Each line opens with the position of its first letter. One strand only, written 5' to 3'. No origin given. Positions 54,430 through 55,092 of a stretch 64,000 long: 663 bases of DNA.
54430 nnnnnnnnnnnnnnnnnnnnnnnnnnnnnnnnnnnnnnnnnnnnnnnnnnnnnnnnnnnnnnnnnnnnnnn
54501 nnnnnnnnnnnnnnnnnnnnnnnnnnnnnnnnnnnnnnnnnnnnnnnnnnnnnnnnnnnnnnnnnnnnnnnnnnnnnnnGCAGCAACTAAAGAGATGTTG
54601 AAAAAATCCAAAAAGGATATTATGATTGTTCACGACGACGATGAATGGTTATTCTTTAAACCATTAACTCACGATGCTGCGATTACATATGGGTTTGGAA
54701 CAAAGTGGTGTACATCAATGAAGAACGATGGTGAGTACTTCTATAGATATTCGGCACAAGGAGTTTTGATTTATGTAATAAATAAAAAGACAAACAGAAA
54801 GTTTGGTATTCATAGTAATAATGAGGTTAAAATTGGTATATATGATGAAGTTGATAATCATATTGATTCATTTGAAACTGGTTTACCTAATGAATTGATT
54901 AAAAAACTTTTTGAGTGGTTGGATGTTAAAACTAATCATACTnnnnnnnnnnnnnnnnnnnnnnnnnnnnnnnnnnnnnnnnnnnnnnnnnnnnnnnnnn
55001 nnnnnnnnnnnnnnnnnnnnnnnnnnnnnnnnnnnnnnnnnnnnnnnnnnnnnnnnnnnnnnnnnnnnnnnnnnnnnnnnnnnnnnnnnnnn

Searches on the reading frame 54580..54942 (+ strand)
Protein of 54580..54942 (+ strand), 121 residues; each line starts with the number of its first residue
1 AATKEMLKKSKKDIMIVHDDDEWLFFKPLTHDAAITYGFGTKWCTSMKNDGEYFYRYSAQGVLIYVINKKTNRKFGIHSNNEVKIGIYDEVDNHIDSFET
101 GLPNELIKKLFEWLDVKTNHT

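Call 43: search_dna_similar(query=window:54580-54942:+, collection=plasmids, mode=protein, max_evalue=1, max_rows=20)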
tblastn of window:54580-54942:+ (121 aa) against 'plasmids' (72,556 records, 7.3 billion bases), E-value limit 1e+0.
No match.
